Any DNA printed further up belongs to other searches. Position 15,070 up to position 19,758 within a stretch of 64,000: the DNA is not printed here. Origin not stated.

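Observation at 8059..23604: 15.5-kb single gene encoding a 5,181-aa T9SS cargo with an unusual domain mosaic and no recognisable catalytic domain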

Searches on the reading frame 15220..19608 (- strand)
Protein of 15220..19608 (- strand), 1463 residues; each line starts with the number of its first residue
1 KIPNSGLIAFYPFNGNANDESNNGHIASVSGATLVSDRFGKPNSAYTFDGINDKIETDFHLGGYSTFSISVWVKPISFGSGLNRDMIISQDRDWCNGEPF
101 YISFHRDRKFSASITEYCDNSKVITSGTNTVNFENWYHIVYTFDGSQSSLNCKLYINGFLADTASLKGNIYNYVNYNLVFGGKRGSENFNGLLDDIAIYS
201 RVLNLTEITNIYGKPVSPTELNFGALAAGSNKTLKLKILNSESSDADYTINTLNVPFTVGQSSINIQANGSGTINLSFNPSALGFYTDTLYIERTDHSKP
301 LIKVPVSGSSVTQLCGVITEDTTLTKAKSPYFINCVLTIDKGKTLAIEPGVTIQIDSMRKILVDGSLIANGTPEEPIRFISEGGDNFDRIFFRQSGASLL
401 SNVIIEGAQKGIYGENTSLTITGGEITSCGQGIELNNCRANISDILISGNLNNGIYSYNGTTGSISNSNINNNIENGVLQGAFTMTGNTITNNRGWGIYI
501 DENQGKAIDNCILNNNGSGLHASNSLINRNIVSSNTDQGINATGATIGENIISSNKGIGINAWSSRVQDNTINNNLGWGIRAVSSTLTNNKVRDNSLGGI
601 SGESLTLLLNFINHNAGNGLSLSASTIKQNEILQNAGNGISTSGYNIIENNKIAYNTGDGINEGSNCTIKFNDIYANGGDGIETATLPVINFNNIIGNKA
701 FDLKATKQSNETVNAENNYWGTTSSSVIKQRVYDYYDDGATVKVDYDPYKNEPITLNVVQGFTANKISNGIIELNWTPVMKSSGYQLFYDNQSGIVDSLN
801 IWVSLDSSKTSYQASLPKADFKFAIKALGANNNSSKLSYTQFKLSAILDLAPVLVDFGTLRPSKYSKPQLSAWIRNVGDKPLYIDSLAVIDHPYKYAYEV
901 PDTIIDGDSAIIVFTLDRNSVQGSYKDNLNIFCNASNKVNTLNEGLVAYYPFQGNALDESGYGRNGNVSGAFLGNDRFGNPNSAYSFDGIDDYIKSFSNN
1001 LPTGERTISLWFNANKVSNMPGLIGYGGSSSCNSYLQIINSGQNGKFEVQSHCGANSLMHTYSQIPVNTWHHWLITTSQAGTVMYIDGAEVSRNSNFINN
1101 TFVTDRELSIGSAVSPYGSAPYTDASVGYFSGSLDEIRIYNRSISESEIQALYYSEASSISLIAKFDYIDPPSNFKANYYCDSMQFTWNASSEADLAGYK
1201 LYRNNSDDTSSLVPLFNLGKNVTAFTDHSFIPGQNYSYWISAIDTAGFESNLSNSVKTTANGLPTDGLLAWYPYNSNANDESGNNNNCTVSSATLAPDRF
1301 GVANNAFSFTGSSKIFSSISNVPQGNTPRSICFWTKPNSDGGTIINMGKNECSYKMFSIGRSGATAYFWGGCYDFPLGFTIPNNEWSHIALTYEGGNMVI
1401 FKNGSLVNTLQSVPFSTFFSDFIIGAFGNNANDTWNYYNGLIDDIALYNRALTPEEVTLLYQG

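Call 81: search_solved_structures(query=window:15220-19608:-, max_evalue=0.01)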
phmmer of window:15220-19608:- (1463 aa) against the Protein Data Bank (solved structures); distinct sequences matched with E-value up to 0.01: 1.
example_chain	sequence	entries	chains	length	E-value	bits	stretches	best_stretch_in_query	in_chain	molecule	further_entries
5hon_A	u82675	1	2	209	1e-05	26.1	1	1270-1462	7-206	Extracellular arabinanase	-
